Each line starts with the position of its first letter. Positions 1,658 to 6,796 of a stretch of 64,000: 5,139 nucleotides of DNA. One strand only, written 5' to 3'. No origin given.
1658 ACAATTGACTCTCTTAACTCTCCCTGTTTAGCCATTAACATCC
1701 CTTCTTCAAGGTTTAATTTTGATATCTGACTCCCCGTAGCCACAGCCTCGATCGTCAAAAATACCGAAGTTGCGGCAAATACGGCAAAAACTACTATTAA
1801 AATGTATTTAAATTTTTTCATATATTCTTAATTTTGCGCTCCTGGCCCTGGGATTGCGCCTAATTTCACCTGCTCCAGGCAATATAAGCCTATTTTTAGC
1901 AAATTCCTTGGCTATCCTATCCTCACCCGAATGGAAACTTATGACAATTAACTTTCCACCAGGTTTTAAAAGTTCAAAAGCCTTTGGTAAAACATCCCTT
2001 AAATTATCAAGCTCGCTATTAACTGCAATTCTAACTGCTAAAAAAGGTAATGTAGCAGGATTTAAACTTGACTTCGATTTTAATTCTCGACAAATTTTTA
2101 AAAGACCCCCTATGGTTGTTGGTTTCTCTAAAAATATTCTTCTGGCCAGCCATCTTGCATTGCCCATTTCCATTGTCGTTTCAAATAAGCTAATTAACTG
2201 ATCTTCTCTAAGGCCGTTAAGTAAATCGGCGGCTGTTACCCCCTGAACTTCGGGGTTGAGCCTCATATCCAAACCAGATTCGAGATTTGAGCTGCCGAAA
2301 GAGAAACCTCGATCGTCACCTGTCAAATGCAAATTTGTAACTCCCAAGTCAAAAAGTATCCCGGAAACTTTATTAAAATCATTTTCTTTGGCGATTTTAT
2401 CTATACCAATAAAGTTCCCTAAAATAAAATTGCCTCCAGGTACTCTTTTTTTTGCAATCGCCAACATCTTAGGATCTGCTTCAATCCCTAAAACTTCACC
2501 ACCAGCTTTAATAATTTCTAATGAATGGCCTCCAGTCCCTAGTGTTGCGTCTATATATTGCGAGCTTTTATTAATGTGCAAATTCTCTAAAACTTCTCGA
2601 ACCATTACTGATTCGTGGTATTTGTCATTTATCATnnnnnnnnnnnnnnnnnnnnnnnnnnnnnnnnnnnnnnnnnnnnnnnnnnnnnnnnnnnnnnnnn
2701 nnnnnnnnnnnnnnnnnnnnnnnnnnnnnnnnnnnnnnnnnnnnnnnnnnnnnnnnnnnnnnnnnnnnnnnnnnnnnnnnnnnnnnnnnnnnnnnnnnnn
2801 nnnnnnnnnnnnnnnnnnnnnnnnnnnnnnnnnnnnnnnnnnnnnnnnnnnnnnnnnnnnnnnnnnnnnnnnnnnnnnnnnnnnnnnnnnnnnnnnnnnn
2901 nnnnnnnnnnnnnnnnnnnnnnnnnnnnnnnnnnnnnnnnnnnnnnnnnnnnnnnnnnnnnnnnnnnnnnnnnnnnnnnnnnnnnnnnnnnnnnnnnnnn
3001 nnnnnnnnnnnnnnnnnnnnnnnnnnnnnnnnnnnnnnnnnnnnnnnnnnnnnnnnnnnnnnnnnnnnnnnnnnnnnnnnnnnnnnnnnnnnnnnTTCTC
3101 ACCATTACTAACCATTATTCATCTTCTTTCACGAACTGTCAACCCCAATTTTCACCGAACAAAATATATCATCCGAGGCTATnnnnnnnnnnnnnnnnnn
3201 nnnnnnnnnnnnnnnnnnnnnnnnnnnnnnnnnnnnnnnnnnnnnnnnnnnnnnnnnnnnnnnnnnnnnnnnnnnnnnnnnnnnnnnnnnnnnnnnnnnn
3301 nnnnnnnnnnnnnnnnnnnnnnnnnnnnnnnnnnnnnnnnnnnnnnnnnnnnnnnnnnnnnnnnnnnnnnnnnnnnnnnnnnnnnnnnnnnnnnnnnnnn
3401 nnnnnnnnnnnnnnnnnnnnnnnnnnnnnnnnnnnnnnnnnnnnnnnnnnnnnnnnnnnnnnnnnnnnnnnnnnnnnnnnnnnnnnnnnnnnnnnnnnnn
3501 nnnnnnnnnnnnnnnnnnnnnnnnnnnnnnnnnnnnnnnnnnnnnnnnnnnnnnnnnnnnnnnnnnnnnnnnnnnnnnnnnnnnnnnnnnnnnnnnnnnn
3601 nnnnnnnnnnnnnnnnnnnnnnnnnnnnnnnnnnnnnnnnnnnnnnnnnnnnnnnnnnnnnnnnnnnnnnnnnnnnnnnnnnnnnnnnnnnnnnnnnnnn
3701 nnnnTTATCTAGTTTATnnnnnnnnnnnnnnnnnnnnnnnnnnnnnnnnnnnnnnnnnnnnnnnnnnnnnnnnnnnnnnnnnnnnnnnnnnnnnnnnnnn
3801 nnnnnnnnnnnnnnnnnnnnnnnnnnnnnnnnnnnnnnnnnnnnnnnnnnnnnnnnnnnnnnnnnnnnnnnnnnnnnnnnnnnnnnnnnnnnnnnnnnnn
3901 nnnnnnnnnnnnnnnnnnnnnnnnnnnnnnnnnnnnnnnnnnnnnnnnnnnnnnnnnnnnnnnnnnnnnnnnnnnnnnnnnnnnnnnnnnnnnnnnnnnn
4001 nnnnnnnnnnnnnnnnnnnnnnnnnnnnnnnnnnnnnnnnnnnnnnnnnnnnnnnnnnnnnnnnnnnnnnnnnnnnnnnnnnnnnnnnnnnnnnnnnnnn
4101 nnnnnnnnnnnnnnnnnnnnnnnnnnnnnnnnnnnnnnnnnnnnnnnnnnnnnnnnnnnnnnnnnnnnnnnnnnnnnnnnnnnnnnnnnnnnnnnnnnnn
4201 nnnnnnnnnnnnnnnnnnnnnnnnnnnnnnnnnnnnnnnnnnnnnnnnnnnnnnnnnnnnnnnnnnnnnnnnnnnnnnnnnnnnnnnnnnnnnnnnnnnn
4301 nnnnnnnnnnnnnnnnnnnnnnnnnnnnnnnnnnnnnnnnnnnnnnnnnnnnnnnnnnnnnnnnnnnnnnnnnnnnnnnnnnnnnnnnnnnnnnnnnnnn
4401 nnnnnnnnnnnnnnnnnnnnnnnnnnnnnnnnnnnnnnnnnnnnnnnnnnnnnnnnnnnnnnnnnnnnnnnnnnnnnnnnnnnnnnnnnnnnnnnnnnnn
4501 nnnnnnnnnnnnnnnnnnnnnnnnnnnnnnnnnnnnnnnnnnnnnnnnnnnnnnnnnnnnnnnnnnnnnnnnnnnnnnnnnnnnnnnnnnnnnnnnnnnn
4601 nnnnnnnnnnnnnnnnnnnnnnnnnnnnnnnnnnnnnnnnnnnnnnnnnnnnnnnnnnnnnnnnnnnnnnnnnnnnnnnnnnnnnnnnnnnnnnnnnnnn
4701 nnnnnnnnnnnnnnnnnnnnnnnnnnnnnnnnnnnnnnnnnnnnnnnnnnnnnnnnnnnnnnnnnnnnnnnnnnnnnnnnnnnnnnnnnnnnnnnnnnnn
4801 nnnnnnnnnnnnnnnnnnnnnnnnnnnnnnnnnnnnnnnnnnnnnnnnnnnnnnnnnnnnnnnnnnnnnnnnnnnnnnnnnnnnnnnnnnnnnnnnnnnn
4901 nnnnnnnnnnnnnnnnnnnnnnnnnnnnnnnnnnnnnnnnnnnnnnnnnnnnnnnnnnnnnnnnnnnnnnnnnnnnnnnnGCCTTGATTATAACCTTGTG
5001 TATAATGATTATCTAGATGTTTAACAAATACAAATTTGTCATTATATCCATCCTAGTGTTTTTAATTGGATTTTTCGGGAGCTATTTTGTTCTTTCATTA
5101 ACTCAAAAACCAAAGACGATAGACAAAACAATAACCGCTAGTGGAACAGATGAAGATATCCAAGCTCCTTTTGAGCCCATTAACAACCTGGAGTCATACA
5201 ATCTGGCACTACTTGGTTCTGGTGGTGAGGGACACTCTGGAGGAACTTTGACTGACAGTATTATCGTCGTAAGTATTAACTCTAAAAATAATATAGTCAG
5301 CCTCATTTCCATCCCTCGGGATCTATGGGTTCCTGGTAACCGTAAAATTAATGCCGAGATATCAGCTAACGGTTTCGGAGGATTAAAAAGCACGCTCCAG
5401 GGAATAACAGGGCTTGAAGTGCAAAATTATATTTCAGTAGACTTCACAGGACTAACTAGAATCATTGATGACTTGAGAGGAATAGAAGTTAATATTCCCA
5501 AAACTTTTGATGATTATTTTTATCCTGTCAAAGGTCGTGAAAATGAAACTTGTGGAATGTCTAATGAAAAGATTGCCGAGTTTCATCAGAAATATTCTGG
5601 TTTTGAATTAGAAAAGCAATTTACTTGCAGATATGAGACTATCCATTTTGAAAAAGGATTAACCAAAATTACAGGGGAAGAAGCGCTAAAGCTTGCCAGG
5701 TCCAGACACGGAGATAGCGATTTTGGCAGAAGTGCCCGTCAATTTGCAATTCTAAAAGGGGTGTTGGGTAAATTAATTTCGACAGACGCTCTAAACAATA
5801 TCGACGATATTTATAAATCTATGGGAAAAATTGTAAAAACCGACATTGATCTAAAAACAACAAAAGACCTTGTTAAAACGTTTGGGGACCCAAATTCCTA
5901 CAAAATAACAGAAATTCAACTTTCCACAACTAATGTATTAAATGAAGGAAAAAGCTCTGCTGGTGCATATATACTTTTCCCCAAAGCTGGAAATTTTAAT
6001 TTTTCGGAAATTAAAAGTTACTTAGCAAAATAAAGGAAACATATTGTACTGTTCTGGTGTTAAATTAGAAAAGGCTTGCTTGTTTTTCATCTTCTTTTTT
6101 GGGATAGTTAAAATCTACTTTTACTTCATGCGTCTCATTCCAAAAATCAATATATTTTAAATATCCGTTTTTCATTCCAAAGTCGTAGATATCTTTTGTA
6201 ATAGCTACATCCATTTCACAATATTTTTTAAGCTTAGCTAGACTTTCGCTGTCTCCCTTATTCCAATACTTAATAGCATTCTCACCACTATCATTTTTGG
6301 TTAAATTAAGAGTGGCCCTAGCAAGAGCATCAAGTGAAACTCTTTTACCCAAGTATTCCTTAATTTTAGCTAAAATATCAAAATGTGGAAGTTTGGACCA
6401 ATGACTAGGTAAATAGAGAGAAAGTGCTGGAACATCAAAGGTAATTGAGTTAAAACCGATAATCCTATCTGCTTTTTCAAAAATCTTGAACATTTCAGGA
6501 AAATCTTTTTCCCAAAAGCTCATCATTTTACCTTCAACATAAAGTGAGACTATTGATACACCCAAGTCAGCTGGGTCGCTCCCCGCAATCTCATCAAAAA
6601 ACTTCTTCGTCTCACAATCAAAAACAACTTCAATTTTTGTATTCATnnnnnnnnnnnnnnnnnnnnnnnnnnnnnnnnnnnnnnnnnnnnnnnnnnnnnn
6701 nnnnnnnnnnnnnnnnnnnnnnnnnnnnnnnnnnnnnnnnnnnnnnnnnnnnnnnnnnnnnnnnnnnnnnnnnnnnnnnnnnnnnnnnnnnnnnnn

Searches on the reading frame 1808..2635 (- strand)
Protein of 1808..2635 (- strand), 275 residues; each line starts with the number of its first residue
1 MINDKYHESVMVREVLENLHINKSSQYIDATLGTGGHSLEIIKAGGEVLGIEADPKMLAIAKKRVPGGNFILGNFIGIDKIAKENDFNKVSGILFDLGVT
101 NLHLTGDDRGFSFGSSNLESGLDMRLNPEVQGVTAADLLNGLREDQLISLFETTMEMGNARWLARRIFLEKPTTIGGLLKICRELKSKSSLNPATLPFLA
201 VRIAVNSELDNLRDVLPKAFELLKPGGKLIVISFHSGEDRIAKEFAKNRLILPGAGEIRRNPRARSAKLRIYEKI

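Call 6: search_protein_families(library=pfam, proteins=[window:1808-2635:-], max_evalue=0.0001)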
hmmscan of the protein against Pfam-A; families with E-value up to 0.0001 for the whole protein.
window:1808-2635:- (275 aa): 3 families
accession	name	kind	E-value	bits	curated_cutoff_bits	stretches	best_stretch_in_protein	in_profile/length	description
PF01795.25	Methyltransf_5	-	8.2e-62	209.9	27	1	6-248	3-255/309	MraW methylase family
PF13649.12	Methyltransf_25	-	1.6e-05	25.9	27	0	29-74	3-54/97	Methyltransferase domain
PF08241.18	Methyltransf_11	-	3.2e-05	24.9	21.2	0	29-71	2-47/95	Methyltransferase domain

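Call 21: find_encoding_contigs(protein=window:1808-2635:-, flank=10000, max_places=3)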
Protein window:1808-2635:- (275 aa): 6 contigs read that carry it; 3 places shown.
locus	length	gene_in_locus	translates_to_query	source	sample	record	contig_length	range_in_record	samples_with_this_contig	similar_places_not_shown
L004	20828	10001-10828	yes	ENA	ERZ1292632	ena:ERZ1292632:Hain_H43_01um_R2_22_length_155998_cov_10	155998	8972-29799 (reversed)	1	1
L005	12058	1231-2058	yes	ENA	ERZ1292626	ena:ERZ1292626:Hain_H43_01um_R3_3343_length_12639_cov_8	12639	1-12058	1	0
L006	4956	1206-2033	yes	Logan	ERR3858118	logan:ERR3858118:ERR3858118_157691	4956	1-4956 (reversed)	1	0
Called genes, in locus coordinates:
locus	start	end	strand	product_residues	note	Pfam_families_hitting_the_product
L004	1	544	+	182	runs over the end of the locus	PF00534:Glycos_transf_1, PF13692:Glyco_trans_1_4, PF20706:GT4-conflict (weak)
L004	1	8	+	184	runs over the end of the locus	-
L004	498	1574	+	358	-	PF00483:NTP_transferase, PF22640:ManC_GMP_beta-helix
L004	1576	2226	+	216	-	PF02397:Bac_transf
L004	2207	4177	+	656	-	PF13196:DUF4012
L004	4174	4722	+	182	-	PF11967:RecO_N, PF02565:RecO_C (weak)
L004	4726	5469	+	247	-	PF02535:Zip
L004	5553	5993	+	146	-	-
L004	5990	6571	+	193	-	PF13482:RNase_H_2, PF10108:DNA_pol_B_exo2 (faint)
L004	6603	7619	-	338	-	PF03816:LytR_cpsA_psr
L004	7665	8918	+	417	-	PF00587:tRNA-synt_2b, PF03129:HGTP_anticodon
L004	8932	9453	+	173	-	-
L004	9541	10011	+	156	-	PF02381:MraZ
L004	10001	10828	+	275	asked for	PF01795:Methyltransf_5, PF13649:Methyltransf_25 (faint)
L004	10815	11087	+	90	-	-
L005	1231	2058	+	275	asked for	PF01795:Methyltransf_5, PF13649:Methyltransf_25 (faint)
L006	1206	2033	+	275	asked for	PF01795:Methyltransf_5, PF13649:Methyltransf_25 (faint)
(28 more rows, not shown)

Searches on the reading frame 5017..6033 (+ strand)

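Call 6: search_protein_families(library=pfam, proteins=[window:5017-6033:+], max_evalue=0.0001)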
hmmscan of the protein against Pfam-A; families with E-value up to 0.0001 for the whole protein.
window:5017-6033:+ (338 aa): 1 family
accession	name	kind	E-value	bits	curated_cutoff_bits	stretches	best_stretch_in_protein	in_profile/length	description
PF03816.19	LytR_cpsA_psr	-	3.1e-30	105.8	24.6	1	79-253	2-148/150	LytR_cpsA_psr family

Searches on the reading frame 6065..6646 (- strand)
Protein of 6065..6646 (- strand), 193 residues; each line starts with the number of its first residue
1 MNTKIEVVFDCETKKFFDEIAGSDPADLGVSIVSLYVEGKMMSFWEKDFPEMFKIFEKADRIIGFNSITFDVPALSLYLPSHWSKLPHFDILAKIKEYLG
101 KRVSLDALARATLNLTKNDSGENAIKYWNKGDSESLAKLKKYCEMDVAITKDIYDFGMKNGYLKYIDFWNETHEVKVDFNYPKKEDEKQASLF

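Call 6: search_protein_families(library=pfam, proteins=[window:6065-6646:-], max_evalue=0.0001)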
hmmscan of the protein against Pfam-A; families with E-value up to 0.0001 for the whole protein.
window:6065-6646:- (193 aa): 2 families
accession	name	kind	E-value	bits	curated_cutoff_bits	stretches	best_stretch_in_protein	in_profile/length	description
PF13482.12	RNase_H_2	-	5.2e-09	36.7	22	1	49-155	47-162/165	RNase_H superfamily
PF10108.15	DNA_pol_B_exo2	-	7.1e-06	26.3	24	0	83-176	101-193/213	Predicted 3'-5' exonuclease related to the exonuclease domain of PolB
